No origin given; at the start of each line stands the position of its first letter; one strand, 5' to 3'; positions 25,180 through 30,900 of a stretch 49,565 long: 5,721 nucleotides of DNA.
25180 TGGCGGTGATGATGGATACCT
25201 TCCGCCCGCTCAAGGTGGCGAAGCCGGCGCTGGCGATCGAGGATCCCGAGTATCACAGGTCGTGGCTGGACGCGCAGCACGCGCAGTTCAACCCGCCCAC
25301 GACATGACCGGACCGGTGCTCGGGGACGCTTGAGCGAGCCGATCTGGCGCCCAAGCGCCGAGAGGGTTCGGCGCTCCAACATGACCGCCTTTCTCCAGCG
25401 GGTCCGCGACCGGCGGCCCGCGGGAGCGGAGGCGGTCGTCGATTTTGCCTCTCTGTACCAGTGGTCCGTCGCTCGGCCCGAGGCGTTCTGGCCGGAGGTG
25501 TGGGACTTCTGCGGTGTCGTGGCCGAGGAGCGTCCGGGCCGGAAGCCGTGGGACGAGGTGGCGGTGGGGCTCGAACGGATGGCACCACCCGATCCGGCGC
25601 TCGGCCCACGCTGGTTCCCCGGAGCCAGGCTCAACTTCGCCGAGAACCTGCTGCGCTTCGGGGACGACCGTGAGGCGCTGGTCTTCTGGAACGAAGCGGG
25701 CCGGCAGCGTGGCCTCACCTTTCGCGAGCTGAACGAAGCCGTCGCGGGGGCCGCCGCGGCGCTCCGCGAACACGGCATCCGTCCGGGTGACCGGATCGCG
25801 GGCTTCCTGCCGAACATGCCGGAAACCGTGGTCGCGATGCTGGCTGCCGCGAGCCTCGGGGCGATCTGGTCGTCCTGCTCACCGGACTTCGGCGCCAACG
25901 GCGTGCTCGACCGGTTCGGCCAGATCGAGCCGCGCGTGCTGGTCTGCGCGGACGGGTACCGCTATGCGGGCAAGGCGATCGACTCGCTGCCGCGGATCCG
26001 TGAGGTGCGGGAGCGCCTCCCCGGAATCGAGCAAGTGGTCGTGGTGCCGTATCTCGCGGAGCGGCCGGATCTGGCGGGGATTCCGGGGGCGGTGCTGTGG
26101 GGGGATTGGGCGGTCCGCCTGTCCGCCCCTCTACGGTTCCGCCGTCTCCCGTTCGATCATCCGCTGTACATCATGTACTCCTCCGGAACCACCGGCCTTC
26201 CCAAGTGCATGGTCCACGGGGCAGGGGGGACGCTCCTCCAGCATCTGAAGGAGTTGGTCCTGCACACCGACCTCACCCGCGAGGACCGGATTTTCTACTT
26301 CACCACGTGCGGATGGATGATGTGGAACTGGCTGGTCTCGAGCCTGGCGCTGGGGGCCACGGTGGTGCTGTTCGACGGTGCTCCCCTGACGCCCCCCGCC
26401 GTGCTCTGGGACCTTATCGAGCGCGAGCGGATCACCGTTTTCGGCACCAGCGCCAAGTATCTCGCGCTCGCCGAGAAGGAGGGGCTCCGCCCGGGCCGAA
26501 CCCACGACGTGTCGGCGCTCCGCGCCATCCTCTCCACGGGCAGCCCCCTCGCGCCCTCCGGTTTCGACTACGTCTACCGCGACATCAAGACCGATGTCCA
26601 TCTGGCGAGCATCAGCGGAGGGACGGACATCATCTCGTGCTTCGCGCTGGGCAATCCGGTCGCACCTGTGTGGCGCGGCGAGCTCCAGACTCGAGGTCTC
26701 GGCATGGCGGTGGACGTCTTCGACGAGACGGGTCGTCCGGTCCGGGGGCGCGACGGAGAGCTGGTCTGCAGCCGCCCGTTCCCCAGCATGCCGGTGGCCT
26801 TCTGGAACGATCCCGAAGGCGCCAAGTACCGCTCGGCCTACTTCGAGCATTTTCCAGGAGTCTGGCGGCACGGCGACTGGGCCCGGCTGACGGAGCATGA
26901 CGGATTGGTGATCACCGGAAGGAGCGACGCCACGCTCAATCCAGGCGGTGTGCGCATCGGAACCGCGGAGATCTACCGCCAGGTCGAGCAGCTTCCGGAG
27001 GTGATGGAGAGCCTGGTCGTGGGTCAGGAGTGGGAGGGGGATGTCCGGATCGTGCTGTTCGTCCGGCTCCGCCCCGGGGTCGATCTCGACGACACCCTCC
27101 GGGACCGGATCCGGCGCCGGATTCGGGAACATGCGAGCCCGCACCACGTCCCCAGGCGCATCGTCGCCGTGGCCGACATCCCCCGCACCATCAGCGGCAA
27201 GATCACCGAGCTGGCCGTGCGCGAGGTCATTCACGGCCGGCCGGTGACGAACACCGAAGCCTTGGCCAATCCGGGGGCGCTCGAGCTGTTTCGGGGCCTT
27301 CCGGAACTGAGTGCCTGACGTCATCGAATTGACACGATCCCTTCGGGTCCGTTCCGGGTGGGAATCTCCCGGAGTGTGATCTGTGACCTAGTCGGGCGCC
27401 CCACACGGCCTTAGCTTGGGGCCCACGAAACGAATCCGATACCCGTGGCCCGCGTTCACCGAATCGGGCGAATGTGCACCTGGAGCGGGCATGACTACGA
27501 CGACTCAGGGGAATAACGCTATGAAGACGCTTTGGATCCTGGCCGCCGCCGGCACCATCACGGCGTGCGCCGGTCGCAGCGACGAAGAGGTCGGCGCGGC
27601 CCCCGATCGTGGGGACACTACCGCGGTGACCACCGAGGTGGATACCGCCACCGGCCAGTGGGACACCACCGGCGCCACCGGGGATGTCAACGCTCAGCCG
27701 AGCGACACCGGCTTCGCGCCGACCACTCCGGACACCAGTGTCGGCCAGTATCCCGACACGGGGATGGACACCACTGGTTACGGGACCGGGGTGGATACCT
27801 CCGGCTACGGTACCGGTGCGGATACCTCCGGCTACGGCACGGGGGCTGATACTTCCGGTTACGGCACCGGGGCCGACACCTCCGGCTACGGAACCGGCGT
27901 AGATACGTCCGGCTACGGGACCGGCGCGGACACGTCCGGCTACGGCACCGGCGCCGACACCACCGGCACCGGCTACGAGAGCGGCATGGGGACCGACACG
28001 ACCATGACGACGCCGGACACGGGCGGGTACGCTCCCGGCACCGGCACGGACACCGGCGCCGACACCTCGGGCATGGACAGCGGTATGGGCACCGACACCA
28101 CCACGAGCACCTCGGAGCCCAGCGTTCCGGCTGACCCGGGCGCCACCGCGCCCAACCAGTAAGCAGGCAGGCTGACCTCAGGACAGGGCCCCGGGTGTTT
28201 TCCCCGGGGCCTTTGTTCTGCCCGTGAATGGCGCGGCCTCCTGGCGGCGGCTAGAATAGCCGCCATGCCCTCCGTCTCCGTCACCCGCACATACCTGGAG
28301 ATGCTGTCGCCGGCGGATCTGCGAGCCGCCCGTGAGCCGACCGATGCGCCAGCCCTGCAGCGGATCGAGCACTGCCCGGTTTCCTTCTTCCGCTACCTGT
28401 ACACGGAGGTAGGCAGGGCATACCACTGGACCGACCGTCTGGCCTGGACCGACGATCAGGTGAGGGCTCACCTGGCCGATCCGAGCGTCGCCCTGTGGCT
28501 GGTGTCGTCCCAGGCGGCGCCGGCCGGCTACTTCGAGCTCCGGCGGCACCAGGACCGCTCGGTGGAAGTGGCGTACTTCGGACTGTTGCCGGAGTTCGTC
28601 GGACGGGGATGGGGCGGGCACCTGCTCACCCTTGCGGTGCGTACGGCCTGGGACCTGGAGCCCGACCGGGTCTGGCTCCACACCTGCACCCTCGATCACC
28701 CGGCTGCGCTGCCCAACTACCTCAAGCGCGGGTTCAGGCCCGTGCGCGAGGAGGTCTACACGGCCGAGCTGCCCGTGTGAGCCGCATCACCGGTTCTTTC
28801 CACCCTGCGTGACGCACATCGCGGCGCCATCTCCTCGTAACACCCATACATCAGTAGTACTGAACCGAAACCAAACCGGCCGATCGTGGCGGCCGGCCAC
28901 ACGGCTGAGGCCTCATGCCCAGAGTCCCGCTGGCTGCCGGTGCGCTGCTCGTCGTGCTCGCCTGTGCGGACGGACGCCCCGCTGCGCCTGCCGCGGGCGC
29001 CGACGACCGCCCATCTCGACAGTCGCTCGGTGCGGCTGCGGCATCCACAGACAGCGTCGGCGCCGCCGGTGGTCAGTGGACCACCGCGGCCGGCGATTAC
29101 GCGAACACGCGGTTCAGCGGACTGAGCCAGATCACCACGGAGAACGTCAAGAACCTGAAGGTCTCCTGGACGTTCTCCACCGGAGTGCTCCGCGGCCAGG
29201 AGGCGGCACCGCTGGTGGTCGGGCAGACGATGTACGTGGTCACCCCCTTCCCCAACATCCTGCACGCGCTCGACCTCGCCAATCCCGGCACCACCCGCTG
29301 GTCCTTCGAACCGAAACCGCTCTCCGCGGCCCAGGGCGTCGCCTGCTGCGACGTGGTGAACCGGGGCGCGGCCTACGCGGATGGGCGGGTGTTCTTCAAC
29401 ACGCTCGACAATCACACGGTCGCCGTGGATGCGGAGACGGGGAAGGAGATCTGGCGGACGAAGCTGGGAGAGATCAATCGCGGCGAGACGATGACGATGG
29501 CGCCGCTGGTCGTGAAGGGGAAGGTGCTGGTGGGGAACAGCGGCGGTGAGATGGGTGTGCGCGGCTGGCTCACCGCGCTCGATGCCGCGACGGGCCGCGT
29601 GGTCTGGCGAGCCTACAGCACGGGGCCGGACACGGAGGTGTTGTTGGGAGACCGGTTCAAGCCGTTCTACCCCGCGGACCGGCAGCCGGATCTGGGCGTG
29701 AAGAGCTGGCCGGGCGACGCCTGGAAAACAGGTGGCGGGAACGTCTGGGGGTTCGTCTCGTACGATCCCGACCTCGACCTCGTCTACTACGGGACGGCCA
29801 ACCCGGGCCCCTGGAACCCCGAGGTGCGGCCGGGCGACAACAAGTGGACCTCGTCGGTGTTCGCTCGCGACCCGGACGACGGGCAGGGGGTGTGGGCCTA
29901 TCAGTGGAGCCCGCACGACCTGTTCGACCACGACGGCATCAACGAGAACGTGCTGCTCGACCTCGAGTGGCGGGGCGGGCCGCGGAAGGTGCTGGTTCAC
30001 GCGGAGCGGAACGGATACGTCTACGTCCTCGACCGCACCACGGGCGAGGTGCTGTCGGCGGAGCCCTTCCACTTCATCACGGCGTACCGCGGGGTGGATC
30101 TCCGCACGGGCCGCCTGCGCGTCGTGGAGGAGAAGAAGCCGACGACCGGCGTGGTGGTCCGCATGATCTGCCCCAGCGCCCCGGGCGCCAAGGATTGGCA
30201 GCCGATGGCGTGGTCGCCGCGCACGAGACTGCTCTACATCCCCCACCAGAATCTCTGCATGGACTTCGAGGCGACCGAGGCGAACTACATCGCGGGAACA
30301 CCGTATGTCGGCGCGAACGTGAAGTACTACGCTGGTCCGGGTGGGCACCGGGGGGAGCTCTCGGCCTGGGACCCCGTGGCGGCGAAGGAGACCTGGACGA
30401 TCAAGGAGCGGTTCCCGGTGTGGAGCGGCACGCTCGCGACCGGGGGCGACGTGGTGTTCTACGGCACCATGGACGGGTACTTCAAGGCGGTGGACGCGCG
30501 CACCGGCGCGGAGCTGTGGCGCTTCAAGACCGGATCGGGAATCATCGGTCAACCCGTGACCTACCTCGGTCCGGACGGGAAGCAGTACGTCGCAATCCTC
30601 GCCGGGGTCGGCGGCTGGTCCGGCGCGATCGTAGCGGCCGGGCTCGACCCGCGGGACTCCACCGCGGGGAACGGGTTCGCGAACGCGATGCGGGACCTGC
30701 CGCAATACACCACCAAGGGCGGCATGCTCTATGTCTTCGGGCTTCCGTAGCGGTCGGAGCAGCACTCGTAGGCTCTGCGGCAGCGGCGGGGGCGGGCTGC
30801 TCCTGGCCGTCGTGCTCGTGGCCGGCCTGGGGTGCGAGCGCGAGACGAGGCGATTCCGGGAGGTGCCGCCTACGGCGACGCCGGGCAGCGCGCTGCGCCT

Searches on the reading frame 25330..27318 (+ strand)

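Call 47: search_protein_families(library=pfam, proteins=[window:25330-27318:+], max_evalue=0.001)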
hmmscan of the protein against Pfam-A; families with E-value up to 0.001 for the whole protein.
window:25330-27318:+ (662 aa): 3 families
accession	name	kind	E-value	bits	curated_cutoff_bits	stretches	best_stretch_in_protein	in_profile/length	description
PF00501.34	AMP-binding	-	8e-50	170.2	29.9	1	105-483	3-377/384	AMP-binding enzyme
PF13193.12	AMP-binding_C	-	3.6e-09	37.9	24.5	1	554-624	8-76/76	AMP-binding enzyme C-terminal domain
PF16177.11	ACAS_N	-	2.1e-07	31.1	27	1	40-106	2-54/55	Acetyl-coenzyme A synthetase N-terminus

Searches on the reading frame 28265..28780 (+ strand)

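Call 47: search_protein_families(library=pfam, proteins=[window:28265-28780:+], max_evalue=0.001)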
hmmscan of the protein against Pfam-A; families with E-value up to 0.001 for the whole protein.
window:28265-28780:+ (171 aa): 3 families
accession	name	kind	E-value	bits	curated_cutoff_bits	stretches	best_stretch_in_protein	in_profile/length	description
PF00583.31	Acetyltransf_1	-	5.2e-08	33.6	20.7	1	58-157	13-116/116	Acetyltransferase (GNAT) family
PF13673.13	Acetyltransf_10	-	0.00018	21.9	23.6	1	62-165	18-115/128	Acetyltransferase (GNAT) domain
PF13508.13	Acetyltransf_7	-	0.00063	20.5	27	1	77-158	5-83/84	Acetyltransferase (GNAT) domain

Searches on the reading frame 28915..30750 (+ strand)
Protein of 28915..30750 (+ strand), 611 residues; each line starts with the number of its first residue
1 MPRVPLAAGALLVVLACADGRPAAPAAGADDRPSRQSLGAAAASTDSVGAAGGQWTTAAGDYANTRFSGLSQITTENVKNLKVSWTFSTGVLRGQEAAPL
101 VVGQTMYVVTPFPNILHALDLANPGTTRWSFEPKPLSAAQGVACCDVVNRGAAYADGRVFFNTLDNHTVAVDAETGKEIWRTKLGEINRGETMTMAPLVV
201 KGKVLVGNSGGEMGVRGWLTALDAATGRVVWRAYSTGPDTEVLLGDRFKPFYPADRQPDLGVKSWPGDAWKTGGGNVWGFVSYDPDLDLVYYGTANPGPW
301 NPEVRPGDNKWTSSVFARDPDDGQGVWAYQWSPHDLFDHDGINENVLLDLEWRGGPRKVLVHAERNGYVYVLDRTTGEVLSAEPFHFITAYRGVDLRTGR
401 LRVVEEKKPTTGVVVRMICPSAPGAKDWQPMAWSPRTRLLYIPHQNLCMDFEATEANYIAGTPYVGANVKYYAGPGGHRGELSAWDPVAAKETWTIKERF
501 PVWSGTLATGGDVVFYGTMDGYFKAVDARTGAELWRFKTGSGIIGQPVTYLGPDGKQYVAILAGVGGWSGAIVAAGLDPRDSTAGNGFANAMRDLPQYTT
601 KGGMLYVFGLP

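Call 3: search_protein_families(library=pfam, proteins=[window:28915-30750:+], max_evalue=0.01)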
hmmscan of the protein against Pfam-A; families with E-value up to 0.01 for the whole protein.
window:28915-30750:+ (611 aa): 3 families
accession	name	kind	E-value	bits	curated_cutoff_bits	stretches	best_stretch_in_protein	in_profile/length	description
PF01011.28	PQQ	-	3.2e-68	231.3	26.7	2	55-380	1-335/595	Glucose/ethanol/alcohol dehydrogenase, beta-propeller domain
PF13360.13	PQQ_2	-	5.3e-21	75.8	27.6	2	117-242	6-108/233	Outer membrane protein assembly factor BamB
PF13570.13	Beta-prop_ACSF4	-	1.3e-12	48.3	133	2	477-549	152-222/329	Beta-alanine-activating enzyme, beta-propeller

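Call 5: search_protein_families(library=ncbifam, proteins=[window:28915-30750:+], max_evalue=0.01)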
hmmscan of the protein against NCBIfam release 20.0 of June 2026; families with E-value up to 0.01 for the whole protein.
window:28915-30750:+ (611 aa): 8 families
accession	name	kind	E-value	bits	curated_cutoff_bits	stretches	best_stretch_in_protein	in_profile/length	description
TIGR03075.1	PQQ_enz_alc_DH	subfamily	3.3e-197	656.3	480.05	1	50-567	16-530/530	PQQ-dependent dehydrogenase, methanol/ethanol family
TIGR04528.1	acido_non_PQQ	subfamily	1.1e-100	337.8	650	1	53-564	4-485/493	acido-empty-quinoprotein group A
TIGR03074.1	PQQ_membr_DH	subfamily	4.2e-53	180.3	832.65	2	41-380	143-501/783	membrane-bound PQQ-dependent dehydrogenase, glucose/quinate/shikimate family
TIGR03300.1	assembly_YfgL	equivalog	6.6e-18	64.5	285.2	2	79-238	38-176/377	outer membrane protein assembly factor BamB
NF008351.0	PRK11138.1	equivalog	1.2e-13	50.4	423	2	98-236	64-189/394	outer membrane protein assembly factor BamB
NF053615.1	SerThrKinAfsKStmc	equivalog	5.8e-07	28.5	1300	1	92-233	563-690/809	protein serine/threonine kinase AfsK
NF041516.1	PA2928_fam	subfamily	0.00043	19.7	70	1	169-232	72-126/376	PA2928 family protein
TIGR04534.2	ELWxxDGT_rpt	domain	0.0086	16.1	65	0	522-536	4-18/47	ELWxxDGT repeat protein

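Call 9: search_solved_structures(query=window:28915-30750:+, max_evalue=1e-20)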
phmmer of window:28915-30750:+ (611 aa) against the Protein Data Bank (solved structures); distinct sequences matched with E-value up to 1e-20: 29.
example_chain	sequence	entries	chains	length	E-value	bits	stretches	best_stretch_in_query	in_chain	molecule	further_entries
4mae_A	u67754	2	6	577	1.9e-193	647.5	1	52-610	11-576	Methanol dehydrogenase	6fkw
6oc5_A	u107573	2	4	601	4.1e-174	583.7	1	55-611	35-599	Lanthanide-dependent methanol dehydrogenase XoxF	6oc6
6dam_A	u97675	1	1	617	6.9e-168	563.1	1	51-611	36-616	Lanthanide-dependent methanol dehydrogenase XoxF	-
7o6z_A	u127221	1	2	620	8.8e-167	559.5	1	53-608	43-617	Methanol dehydrogenase (Cytochrome c) subunit 1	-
4tqo_B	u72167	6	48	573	1.9e-161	541.8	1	52-610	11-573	Methanol dehydrogenase protein, large subunit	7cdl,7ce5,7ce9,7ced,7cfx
9ism_A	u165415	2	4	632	9.4e-155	519.7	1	47-610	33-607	Methanol dehydrogenase, alpha subunit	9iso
1w6s_A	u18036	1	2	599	3.3e-154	517.9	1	52-610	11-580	METHANOL DEHYDROGENASE SUBUNIT 1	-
1h4i_A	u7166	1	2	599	3.3e-154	517.9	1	52-610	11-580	METHANOL DEHYDROGENASE SUBUNIT 1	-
1h4j_A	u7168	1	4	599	1.1e-153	516.2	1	52-610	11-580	Methanol dehydrogenase [cytochrome c] subunit 1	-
1lrw_A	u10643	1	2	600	4.6e-153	514.2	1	53-610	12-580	methanol dehydrogenase subunit 1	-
5xm3_A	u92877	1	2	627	1.9e-150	505.5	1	50-610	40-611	Glucose dehydrogenase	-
2d0v_A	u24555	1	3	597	7.1e-148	497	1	53-610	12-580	methanol dehydrogenase large subunit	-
1g72_A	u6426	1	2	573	7.4e-146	490.3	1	46-610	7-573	METHANOL DEHYDROGENASE HEAVY SUBUNIT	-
2ad6_A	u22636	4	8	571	1.2e-145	489.7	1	51-610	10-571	Methanol dehydrogenase subunit 1 | METHANOL DEHYDROGENASE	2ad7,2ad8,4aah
1kb0_A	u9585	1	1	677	3.2e-102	346.2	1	22-574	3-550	quinohemoprotein alcohol dehydrogenase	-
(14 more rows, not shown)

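Call 72: search_dna_similar(query=window:28915-30750:+, collection=plasmids, mode=protein, max_rows=15)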
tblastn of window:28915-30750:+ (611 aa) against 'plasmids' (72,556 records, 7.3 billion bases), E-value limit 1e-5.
Records with a match: 589; places in all: 745; records where one place covers at least 80% of the query: 360.
Best place of each record, by identity: 60-80% 19; <60% 570.
By first word of the organism name: Sinorhizobium 89; Pseudosulfitobacter 86; Rhizobium 32; Sphingobium 31; Azospirillum 28; Pantoea 25; Paracoccus 22; Acinetobacter 14; Mesorhizobium 12; Paraburkholderia 12; and 89 more.
By predicted mobility (MOB-suite, as given by PLSDB): non-mobilizable 408; mobilizable 103; conjugative 78.
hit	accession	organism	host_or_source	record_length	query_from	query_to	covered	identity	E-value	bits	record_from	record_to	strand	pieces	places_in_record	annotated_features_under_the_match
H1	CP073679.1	Sinorhizobium meliloti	Medicago truncatula,cell culture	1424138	63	611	90%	69.9%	0e+0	815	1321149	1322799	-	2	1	none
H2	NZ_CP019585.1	Sinorhizobium meliloti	Medicago arborea,tissue sample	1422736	63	611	90%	69.8%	0e+0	809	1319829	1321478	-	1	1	record has no annotation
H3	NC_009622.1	Sinorhizobium medicae WSM419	-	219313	63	611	90%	69.6%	0e+0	804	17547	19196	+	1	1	methanol/ethanol family PQQ-dependent dehydrogenase | substrate-binding domain-containing protein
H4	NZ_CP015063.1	Mesorhizobium ciceri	Cicer arietinum,Pure Sample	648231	61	611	90%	69.2%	0e+0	790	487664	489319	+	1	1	methanol/ethanol family PQQ-dependent dehydrogenase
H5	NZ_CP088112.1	Sinorhizobium medicae WSM1115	cell culture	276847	63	611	90%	69.5%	0e+0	805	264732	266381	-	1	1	methanol/ethanol family PQQ-dependent dehydrogenase | substrate-binding domain-containing protein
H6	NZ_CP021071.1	Mesorhizobium sp. WSM1497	Biserrula pelecinus L.,cell ...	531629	61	611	90%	69.0%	0e+0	790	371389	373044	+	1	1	methanol/ethanol family PQQ-dependent dehydrogenase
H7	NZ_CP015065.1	Mesorhizobium ciceri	Astragalus pelecinus,Pure Sample,Plant ...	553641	61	611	90%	69.0%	0e+0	789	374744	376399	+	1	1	methanol/ethanol family PQQ-dependent dehydrogenase | substrate-binding domain-containing protein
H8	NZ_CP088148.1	Mesorhizobium ciceri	Cicer arietinum L.,cell culture,radical ...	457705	61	611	90%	69.0%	0e+0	787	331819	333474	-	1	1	methanol/ethanol family PQQ-dependent dehydrogenase | substrate-binding domain-containing protein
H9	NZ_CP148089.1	Sinorhizobium meliloti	Medicago sativa,cell culture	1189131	61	611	90%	68.8%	0e+0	801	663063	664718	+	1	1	record has no annotation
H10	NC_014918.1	Mesorhizobium ciceri biovar biserrulae WSM1271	-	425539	61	611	90%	68.7%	0e+0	786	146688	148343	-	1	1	methanol/ethanol family PQQ-dependent dehydrogenase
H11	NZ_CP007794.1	Azospirillum argentinense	Triticum aestivum L.,Root,wheat ...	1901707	61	611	90%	68.5%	0e+0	804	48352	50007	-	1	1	record has no annotation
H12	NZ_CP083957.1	Mesorhizobium sp. B1-1-8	cell culture,soil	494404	61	611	90%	68.5%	0e+0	792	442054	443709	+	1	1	methanol/ethanol family PQQ-dependent dehydrogenase | substrate-binding domain-containing protein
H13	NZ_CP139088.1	Methylocella tundrae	Single cell,tundra wetland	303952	61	611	90%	67.7%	0e+0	800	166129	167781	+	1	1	methanol/ethanol family PQQ-dependent dehydrogenase | substrate-binding domain-containing protein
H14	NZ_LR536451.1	Methylocella tundrae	-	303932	61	611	90%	67.5%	0e+0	796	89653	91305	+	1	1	methanol/ethanol family PQQ-dependent dehydrogenase | substrate-binding domain-containing protein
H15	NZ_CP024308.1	Sinorhizobium fredii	Phaseolus vulgaris,cell culture,plant ...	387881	63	611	90%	66.7%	0e+0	783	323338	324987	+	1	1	methanol/ethanol family PQQ-dependent dehydrogenase | substrate-binding domain-containing protein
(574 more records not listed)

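Call 73: get_annotated_region(hit=H13, flank=10000)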
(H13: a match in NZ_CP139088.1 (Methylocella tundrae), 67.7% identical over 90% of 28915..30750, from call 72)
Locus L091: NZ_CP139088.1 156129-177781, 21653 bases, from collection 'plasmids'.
description: Methylocella tundrae strain T4 plasmid p1, complete sequence
organism: Methylocella tundrae (NCBI taxid 227605)
taxonomy: Bacteria; Pseudomonadota; Alphaproteobacteria; Hyphomicrobiales; Beijerinckiaceae; Methylocella; Methylocella tundrae
host: -; source: Single cell,tundra wetland; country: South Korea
typing (MOB-suite, as given by PLSDB): non-mobilizable
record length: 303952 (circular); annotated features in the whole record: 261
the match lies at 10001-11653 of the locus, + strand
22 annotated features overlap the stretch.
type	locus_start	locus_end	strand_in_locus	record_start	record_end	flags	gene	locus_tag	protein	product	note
CDS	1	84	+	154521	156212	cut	-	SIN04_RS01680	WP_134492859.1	cation acetate symporter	GO:0006847 - plasma membrane acetate transport [Evidence IEA]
CDS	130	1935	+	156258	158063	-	-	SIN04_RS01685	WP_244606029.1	putative nucleotidyltransferase substrate binding domain-containing protein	-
CDS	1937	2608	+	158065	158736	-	-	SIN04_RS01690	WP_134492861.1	3'-5' exonuclease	-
CDS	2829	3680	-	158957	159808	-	-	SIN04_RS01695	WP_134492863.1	PPK2 family polyphosphate kinase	GO:0006797 - polyphosphate metabolic process [Evidence IEA]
CDS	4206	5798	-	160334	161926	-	-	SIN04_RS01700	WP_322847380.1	FAD-dependent oxidoreductase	-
CDS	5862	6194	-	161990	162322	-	-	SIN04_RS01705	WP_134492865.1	(2Fe-2S) ferredoxin domain-containing protein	-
CDS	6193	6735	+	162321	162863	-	-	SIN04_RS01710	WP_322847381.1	hypothetical protein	-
CDS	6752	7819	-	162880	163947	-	-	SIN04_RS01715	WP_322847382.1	GlxA family transcriptional regulator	-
CDS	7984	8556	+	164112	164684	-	-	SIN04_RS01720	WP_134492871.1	cysteine hydrolase family protein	-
CDS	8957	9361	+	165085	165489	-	-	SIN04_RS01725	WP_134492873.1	winged-helix domain-containing protein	-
CDS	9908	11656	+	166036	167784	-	-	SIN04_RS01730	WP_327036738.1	methanol/ethanol family PQQ-dependent dehydrogenase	-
CDS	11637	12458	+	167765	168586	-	-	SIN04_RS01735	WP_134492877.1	substrate-binding domain-containing protein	-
CDS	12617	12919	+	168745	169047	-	-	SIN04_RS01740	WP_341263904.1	c-type cytochrome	-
CDS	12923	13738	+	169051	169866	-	-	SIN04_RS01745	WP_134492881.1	cytochrome c oxidase assembly protein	-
CDS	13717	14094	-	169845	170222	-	-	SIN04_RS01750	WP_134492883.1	c-type cytochrome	-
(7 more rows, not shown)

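Call 74: get_annotated_region(hit=H3, flank=10000)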
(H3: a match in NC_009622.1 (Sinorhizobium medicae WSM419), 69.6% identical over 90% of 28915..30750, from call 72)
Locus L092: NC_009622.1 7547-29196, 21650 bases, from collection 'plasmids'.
description: Sinorhizobium medicae WSM419 plasmid pSMED03, complete sequence
organism: Sinorhizobium medicae WSM419 (NCBI taxid 366394)
taxonomy: Bacteria; Pseudomonadota; Alphaproteobacteria; Hyphomicrobiales; Rhizobiaceae; Sinorhizobium; Sinorhizobium medicae; Sinorhizobium medicae WSM419
host: -; source: -; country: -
typing (MOB-suite, as given by PLSDB): conjugative; replicon rep_cluster_287; relaxase MOBP; mating-pair formation MPF_T
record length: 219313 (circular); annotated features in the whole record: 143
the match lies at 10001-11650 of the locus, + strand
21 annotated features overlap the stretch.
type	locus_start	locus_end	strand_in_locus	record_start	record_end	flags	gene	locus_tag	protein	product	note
CDS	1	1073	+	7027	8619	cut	-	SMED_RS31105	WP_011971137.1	IS66 family transposase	-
CDS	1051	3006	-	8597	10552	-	-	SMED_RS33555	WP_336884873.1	CheR family methyltransferase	-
CDS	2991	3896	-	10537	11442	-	-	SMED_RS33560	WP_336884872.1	chemotaxis protein CheB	GO:0006935 - chemotaxis [Evidence IEA]; GO:0000160 - phosphorelay signal transduction system [Evidence IEA]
CDS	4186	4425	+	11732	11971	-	-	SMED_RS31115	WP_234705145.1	DUF982 domain-containing protein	-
CDS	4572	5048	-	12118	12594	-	-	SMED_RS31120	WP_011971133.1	reverse transcriptase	-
CDS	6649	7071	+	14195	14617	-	-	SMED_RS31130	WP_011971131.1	low affinity iron permease family protein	GO:0055085 - transmembrane transport [Evidence IEA]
CDS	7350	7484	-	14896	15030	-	-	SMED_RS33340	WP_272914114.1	hypothetical protein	-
CDS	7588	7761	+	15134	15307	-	-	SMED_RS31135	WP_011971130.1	DUF3606 domain-containing protein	-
CDS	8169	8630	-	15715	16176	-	-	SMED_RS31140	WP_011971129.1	MgtC/SapB family protein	-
CDS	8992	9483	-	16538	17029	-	-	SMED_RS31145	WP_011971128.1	DUF4142 domain-containing protein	-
CDS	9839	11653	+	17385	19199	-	-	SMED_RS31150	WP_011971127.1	methanol/ethanol family PQQ-dependent dehydrogenase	-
CDS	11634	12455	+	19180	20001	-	-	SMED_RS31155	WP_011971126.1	substrate-binding domain-containing protein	-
CDS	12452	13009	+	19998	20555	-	-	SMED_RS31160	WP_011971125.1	c-type cytochrome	-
CDS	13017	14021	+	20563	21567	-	coxB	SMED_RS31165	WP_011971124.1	cytochrome c oxidase subunit II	-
CDS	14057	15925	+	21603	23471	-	ctaD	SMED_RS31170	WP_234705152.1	cytochrome c oxidase subunit I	-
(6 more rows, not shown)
